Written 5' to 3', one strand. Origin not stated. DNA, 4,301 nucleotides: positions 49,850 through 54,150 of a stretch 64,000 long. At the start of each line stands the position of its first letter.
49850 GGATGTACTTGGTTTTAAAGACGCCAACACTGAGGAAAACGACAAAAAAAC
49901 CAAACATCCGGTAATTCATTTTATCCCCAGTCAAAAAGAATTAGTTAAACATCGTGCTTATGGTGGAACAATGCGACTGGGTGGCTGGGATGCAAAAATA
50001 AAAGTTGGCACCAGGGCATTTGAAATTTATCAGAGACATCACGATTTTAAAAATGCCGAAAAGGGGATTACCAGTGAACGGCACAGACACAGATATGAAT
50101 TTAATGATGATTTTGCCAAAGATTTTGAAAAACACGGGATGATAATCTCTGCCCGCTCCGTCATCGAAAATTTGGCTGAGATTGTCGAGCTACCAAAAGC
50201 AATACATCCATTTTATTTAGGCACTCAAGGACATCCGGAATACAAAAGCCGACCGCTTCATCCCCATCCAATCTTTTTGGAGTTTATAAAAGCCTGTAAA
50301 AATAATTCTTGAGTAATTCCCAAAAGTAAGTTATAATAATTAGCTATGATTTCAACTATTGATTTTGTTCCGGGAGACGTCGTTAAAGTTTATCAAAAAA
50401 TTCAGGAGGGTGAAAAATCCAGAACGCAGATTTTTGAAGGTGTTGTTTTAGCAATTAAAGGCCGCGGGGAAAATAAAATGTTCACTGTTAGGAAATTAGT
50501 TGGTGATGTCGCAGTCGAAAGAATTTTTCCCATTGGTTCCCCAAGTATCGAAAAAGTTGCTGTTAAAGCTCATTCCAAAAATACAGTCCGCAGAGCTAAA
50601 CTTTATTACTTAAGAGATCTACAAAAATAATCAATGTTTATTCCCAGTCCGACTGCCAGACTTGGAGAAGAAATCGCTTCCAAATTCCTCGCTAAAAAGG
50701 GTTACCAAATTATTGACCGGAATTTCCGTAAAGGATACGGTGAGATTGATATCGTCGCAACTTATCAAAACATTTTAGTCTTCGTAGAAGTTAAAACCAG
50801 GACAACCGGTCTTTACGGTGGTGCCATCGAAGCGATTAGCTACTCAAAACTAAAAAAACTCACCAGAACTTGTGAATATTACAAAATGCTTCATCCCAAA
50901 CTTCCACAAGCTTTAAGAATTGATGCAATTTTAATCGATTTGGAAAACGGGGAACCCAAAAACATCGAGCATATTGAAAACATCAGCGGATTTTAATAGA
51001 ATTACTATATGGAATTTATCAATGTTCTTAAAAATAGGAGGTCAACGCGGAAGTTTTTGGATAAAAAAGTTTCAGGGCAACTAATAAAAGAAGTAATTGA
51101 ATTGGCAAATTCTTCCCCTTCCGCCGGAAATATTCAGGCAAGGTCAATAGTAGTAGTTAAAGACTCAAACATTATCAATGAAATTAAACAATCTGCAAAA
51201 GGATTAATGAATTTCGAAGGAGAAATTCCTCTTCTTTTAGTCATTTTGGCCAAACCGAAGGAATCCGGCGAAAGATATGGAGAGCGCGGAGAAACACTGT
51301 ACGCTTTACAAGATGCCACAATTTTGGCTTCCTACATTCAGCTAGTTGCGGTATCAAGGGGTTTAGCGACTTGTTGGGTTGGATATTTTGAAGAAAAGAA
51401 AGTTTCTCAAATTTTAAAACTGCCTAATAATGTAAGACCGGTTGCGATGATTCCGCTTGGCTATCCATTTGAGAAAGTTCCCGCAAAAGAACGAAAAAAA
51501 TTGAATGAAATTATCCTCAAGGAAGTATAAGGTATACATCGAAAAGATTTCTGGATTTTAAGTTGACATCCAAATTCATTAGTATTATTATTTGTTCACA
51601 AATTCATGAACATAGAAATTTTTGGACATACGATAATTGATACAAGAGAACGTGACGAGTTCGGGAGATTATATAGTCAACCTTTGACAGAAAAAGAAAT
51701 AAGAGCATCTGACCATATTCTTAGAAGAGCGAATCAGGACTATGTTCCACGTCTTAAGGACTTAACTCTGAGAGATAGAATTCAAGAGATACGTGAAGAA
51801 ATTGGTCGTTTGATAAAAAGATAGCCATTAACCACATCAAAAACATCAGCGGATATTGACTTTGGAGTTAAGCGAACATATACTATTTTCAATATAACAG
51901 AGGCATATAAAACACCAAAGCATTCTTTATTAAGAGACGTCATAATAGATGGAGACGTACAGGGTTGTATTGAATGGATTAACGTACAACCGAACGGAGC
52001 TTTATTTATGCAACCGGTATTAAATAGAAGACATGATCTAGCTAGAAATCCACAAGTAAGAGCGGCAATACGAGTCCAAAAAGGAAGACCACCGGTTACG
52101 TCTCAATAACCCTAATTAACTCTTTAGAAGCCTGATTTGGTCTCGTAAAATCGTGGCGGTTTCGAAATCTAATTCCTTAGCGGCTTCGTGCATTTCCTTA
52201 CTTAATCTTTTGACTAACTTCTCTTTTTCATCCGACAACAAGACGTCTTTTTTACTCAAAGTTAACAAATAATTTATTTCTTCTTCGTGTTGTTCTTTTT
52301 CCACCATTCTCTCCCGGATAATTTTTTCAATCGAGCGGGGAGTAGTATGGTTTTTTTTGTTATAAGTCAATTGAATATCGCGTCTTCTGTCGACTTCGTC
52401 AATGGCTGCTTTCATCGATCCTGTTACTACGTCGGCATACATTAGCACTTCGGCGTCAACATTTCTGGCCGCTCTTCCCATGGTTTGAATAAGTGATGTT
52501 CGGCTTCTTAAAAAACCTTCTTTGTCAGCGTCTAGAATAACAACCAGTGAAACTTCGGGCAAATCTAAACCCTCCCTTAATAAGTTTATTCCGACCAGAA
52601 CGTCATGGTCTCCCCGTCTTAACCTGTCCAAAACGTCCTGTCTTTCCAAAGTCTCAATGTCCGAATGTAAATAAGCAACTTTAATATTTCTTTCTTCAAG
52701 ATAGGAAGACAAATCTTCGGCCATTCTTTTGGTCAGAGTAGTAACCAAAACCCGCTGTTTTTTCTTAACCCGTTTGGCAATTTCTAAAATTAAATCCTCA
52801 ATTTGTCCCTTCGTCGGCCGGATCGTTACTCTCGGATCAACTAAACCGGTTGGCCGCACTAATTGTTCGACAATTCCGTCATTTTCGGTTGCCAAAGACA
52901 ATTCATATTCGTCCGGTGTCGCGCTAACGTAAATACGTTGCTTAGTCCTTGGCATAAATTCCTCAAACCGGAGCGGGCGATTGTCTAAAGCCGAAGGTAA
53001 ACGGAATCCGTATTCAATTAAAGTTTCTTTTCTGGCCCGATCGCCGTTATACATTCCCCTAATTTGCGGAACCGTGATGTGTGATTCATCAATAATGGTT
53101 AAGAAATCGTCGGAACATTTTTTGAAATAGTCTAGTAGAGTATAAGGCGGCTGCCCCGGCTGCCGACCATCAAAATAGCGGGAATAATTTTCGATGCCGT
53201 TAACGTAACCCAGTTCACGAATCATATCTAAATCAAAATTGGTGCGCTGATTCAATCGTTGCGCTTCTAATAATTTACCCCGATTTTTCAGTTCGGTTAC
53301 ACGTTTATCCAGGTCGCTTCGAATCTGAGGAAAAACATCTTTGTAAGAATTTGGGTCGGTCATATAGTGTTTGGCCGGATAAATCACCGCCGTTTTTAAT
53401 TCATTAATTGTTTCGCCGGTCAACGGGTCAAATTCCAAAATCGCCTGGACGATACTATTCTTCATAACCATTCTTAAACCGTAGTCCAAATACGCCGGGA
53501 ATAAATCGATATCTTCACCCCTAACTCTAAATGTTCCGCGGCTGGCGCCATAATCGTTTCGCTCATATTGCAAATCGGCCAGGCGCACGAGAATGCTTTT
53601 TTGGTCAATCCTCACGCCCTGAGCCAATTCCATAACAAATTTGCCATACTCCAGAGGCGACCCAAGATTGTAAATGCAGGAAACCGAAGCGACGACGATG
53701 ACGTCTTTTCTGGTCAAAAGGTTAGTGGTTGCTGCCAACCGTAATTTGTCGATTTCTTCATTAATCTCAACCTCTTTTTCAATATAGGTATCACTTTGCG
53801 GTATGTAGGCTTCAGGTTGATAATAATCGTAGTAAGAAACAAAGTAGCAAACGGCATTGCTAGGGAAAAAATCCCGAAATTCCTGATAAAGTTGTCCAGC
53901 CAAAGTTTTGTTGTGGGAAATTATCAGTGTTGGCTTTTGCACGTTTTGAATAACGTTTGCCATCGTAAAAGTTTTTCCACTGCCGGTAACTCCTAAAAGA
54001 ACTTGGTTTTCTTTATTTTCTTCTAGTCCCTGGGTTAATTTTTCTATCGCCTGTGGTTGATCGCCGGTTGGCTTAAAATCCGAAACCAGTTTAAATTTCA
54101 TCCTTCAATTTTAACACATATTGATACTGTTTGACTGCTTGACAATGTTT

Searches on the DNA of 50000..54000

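Call 11: search_rna_families(source=window, start=50000, end=54000, threshold=evalue, max_evalue=1)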
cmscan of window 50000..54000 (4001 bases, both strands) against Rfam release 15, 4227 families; matches with E-value up to 1: 0.
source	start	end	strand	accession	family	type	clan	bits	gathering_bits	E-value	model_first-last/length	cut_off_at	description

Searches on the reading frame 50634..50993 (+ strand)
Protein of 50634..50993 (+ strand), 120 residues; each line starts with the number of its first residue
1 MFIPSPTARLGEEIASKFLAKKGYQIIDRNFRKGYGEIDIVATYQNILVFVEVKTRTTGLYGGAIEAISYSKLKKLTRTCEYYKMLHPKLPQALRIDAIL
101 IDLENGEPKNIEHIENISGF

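Call 25: find_related_loci(query=window:50634-50993:+, collection=metagenome_contigs, flank=3000)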
Query window:50634-50993:+ (120 aa) in metagenome_contigs; peptide patterns used: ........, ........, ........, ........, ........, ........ (x = any residue, [..] = any of these).
260 stretches matched a pattern; 39 encode a relative of the query (tblastn E <= 1e-3); 39 distinct loci.
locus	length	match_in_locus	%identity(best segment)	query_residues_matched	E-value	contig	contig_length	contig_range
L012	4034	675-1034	90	1-120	2e-72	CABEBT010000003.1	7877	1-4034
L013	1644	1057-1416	87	1-120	1e-73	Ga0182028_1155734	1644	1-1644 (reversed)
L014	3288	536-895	85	1-120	8e-69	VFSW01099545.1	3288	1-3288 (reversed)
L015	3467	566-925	85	1-120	6e-68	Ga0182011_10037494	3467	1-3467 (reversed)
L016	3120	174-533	85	1-120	2e-67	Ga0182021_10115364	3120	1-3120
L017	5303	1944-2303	80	1-120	3e-65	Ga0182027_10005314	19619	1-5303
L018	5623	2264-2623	82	1-120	3e-65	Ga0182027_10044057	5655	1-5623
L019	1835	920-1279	78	1-120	1e-64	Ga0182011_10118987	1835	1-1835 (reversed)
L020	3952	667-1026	78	1-120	6e-63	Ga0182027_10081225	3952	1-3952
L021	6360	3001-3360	80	1-120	4e-63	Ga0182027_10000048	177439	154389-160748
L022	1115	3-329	83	12-120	9e-65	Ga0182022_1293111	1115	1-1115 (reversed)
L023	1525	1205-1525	85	1-107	5e-63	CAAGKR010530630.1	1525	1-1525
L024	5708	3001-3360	74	1-120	2e-60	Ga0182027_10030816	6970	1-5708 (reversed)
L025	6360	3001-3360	73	1-120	4e-57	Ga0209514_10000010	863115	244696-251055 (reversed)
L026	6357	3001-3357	56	1-118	1e-40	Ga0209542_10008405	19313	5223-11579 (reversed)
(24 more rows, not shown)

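Call 38: find_related_loci(query=window:50634-50993:+, collection=genome_contigs, flank=3000)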
Query window:50634-50993:+ (120 aa) in genome_contigs; peptide patterns used: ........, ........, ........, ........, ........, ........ (x = any residue, [..] = any of these).
188 stretches matched a pattern; 15 encode a relative of the query (tblastn E <= 1e-3); 15 distinct loci.
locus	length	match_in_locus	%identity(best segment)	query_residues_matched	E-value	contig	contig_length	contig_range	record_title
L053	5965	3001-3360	85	1-120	1e-67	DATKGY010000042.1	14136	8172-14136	MAG TPA_asm: Patescibacteria group bacterium isolate SMAG_U14563 k141_137791, whole genome shotgun sequence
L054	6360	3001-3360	77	1-120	3e-63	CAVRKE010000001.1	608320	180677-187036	MAG: Candidatus Levybacteria bacterium isolate MFD01476.bin.1.95 genome assembly, contig: contig_20563, whole genome sho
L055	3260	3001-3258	84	1-86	3e-46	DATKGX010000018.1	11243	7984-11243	MAG TPA_asm: Patescibacteria group bacterium isolate SMAG_U14562 k141_207350, whole genome shotgun sequence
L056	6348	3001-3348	50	10-119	2e-32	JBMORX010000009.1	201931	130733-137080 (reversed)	MAG: Patescibacteria group bacterium isolate Betzabe_MAG191 MAG191_9, whole genome shotgun sequence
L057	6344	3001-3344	74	4-119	1e-40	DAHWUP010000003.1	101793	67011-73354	MAG TPA_asm: Candidatus Levyibacteriota bacterium isolate clean1537 NODE_3_length_101793_cov_7.697108, whole genome shot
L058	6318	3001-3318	47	11-118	3e-26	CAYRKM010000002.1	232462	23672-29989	MAG TPA_asm: uncultured Gammaproteobacteria bacterium isolate SRP292972_co1_108 genome assembly, contig: NODE_73_length_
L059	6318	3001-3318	42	11-116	1e-22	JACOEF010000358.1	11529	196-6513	MAG: Nitrospira sp. isolate S0bin1_add k99_76321, whole genome shotgun sequence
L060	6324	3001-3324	39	10-117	2e-20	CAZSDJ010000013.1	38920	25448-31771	MAG TPA_asm: uncultured Planctomycetia bacterium isolate SRP141376_co2_332 genome assembly, contig: NODE_2354_length_389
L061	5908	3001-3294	45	9-99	3e-20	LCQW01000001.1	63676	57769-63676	MAG: Candidatus Kaiserbacteria bacterium GW2011_GWA2_52_12 UY67_C0001, whole genome shotgun sequence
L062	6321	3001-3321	40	1-106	8e-20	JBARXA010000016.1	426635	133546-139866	MAG: Candidatus Humimicrobiia bacterium isolate MFD12922_ilm_asm_bin4 k127_135881, whole genome shotgun sequence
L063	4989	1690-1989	43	8-99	4e-19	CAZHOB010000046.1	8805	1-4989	MAG TPA_asm: uncultured Candidatus Saccharibacteria bacterium isolate SRP193066_co2_91 genome assembly, contig: NODE_413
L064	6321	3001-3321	43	7-116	2e-18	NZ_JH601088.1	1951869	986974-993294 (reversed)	Helcococcus kunzii ATCC 51366 supercont1.1, whole genome shotgun sequence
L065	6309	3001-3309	38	12-119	5e-17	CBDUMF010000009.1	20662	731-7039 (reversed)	MAG TPA_asm: uncultured Elusimicrobia bacterium isolate SRR6823441_binner13_Refined_139 genome assembly, contig: ERZ1742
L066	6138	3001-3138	61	10-55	8e-15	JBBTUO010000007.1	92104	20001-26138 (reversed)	MAG: Patescibacteria group bacterium isolate H41-bin128_1 H41_bin128_1_000000000007, whole genome shotgun sequence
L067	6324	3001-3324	39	10-103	2e-14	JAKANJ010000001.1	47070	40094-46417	MAG: bacterium isolate WY5.bin66 NODE_1062_length_47070_cov_2.504953, whole genome shotgun sequence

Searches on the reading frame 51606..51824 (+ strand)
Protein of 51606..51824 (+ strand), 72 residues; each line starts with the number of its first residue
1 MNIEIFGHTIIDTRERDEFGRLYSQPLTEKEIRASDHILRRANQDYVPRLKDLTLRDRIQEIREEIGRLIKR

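Call 6: search_protein_families(library=pfam, proteins=[window:51606-51821:+], max_evalue=1)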
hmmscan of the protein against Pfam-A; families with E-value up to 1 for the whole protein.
seq(72 aa): 0 families

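Call 7: search_protein_families(library=phrogs, proteins=[window:51606-51821:+], max_evalue=1)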
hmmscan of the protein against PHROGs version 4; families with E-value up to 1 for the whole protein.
seq(72 aa): 3 families
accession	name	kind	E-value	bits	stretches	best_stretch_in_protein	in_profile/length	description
phrog_32575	-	unknown function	0.054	13.4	1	15-56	84-123/407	-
phrog_14957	-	unknown function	0.24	12.4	1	6-27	19-38/72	-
phrog_5309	-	connector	0.35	12.4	1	43-66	57-80/112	head-tail adaptor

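Call 10: find_encoding_contigs(protein=window:51606-51824:+, flank=5000)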
Protein window:51606-51824:+ (72 aa): 10 contigs read that carry it; 6 places shown.
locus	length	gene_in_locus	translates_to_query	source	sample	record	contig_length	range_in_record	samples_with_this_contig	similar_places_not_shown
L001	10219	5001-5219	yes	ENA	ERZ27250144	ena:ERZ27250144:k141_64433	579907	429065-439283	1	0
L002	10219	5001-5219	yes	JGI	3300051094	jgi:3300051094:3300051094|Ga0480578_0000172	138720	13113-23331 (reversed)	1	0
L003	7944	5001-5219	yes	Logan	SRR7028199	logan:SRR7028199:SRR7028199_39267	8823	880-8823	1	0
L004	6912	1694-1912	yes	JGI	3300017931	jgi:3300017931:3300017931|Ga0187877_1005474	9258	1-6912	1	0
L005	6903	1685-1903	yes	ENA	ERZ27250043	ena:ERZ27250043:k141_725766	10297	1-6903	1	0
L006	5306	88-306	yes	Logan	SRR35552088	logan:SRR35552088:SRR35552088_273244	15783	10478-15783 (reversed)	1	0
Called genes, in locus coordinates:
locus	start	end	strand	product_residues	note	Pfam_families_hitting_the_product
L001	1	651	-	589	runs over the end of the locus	PF14716:HHH_8, PF14791:DNA_pol_B_thumb, PF02811:PHP (faint)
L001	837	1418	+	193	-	PF23473:LysM3_LYK4_5 (faint), PF01476:LysM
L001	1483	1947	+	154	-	-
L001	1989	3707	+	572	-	PF01656:CbiA (faint), PF06418:CTP_synth_N, PF00117:GATase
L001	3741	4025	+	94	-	PF01245:Ribosomal_L19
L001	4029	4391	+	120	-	PF08378:NERD (weak), PF02021:UPF0102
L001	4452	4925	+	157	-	PF00881:Nitroreductase, PF14512:TM1586_NiRdase (weak)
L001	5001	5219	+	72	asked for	-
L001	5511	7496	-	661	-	PF00270:DEAD (faint), PF04851:ResIII, PF17757:UvrB_inter, PF27431:UvrB_3rd, PF00271:Helicase_C, PF12344:UvrB, PF02151:UVR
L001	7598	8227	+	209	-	PF01726:LexA_DNA_bind, PF09339:HTH_IclR (weak), PF00717:Peptidase_S24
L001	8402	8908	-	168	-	PF09335:VTT_dom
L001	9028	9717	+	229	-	PF00590:TP_methylase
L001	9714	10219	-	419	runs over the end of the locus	PF03952:Enolase_N, PF00113:Enolase_C, PF13378:MR_MLE_C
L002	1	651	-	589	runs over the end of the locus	PF14716:HHH_8, PF14791:DNA_pol_B_thumb, PF02811:PHP (faint)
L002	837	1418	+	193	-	PF23473:LysM3_LYK4_5 (faint), PF01476:LysM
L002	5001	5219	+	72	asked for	-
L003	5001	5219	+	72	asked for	-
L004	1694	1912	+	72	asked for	-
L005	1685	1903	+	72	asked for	-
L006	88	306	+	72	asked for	-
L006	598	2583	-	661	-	PF00270:DEAD (faint), PF04851:ResIII, PF17757:UvrB_inter, PF27431:UvrB_3rd, PF00271:Helicase_C, PF12344:UvrB, PF02151:UVR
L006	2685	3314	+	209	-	PF01726:LexA_DNA_bind, PF09339:HTH_IclR (weak), PF00717:Peptidase_S24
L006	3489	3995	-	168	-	PF09335:VTT_dom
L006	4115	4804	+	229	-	PF00590:TP_methylase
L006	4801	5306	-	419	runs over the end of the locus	PF03952:Enolase_N, PF00113:Enolase_C, PF13378:MR_MLE_C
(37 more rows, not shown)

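Call 64: search_protein_families(library=padloc, proteins=[window:51606-51821:+], max_evalue=1)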
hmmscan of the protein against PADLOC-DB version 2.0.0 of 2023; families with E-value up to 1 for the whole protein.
seq(72 aa): 0 families

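Call 75: predict_structure(protein=window:51606-51821:+)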
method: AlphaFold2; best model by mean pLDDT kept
length: 72 residues; sequences in the alignment: 1
mean_pLDDT: 62.3   pTM: 0.47
mean pLDDT of the five models: 62.3, 56.5, 55.2, 51.6, 51.0
residues with pLDDT >= 90: 0; 70-90: 14; 50-70: 55; < 50: 3
segments of 3 or more residues with pLDDT < 50: none
pLDDT, mean of each block of 10 residues (from residue 1): 53 59 61 62 59 73 70 59
secondary structure, 60 per line:
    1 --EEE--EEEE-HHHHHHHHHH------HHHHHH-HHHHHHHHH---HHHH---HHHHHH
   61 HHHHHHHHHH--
elements in order: E3-5 E8-11 H13-22 H29-34 H36-44 H48-51 H55-70

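Call 77: find_related_loci(query=window:51606-51821:+, collection=viral_contigs, flank=3000)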
Query window:51606-51821:+ (72 aa) in viral_contigs; peptide patterns used: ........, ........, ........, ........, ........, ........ (x = any residue, [..] = any of these).
55 stretches matched a pattern, but none encodes a relative of the query by tblastn (E <= 1e-3).

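Call 86: list_cluster_members(proteins=[window:51606-51821:+, P0121, P0123, P0124])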
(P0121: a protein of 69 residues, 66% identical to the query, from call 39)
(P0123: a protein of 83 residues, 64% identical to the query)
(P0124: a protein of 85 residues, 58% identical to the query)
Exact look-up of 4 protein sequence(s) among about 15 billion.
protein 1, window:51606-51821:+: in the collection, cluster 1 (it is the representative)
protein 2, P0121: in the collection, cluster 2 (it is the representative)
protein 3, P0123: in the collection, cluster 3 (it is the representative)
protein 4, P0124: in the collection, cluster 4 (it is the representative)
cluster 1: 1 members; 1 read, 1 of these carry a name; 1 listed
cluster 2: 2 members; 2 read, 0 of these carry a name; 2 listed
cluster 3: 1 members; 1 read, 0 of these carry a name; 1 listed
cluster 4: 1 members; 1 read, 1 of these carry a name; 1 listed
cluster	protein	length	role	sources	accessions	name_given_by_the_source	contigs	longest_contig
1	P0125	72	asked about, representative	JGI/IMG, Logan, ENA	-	hypothetical protein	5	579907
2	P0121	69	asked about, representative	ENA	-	-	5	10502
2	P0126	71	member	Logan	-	-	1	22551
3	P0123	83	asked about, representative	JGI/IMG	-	-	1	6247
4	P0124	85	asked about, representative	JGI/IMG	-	hypothetical protein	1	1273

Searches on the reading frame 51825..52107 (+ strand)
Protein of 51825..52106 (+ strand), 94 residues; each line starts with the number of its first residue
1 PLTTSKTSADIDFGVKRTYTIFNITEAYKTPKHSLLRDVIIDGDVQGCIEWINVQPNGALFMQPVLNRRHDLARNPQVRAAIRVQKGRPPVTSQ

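Call 6: search_protein_families(library=pfam, proteins=[window:51825-52106:+], max_evalue=1)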
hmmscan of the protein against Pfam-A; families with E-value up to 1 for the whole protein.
seq(94 aa): 1 family
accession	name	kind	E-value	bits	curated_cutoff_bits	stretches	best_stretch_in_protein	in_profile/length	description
PF05523.17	FdtA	-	0.18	12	23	1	2-34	18-50/131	WxcM-like, C-terminal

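Call 7: search_protein_families(library=phrogs, proteins=[window:51825-52106:+], max_evalue=1)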
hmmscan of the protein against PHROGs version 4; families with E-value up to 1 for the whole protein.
seq(94 aa): 1 family
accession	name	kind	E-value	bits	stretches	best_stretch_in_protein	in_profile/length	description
phrog_33853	-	unknown function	0.35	12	1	12-55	12-55/73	-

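Call 39: search_protein_representatives(protein=window:51825-52107:+)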
Query: 94 residues. Proteins with E-value up to 0.001 (for the whole library): 2; up to 1e-10: 0; up to 1e-30: 0. The best 2 are listed.
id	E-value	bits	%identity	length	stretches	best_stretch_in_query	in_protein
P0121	2.0e-05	40.8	66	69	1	59-93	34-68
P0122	1.8e-04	37.8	44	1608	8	37-61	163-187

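Call 41: find_encoding_contigs(protein=P0121, flank=4000, max_places=6)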
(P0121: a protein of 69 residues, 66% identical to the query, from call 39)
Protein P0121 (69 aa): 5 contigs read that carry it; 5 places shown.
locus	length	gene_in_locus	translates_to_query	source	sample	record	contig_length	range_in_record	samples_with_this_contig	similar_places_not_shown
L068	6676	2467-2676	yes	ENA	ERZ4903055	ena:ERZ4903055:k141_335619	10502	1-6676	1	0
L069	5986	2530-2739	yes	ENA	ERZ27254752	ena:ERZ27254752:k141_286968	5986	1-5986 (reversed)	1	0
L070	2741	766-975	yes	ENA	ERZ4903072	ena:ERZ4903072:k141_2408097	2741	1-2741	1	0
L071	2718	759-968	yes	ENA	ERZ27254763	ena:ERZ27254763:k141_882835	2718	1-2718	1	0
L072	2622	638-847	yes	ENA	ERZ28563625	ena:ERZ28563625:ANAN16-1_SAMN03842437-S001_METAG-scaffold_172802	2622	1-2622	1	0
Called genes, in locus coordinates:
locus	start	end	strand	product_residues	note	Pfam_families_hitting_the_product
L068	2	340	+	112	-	?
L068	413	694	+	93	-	PF01245:Ribosomal_L19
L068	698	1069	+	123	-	PF08378:NERD, PF02021:UPF0102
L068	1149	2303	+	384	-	PF05559:DUF763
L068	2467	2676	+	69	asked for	-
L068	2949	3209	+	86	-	-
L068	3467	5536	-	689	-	PF00270:DEAD (faint), PF04851:ResIII, PF17757:UvrB_inter, PF27431:UvrB_3rd, PF00271:Helicase_C, PF12344:UvrB, PF02151:UVR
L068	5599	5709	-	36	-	-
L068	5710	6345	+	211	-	PF01726:LexA_DNA_bind, PF09339:HTH_IclR (weak), PF00717:Peptidase_S24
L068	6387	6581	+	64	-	-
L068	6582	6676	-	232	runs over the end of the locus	PF09335:VTT_dom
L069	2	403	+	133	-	?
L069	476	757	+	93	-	PF01245:Ribosomal_L19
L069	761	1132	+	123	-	PF08378:NERD, PF02021:UPF0102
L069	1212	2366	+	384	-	PF05559:DUF763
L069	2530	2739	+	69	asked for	-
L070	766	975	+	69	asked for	-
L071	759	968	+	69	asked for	-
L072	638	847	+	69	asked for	-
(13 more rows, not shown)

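Call 63: search_protein_families(library=pfam, proteins=[P0121], max_evalue=1)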
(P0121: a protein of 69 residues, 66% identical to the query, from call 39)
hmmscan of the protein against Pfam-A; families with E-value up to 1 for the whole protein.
P0121 (69 aa): 1 family
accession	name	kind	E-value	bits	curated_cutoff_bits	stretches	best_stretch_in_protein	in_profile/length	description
PF08218.17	Citrate_ly_lig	-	0.22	11.6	20.9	1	13-61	119-166/182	Citrate lyase ligase C-terminal domain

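Call 64: search_protein_families(library=padloc, proteins=[P0121], max_evalue=1)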
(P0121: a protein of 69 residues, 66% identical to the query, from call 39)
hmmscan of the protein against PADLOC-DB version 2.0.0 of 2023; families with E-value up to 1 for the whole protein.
P0121 (69 aa): 0 families
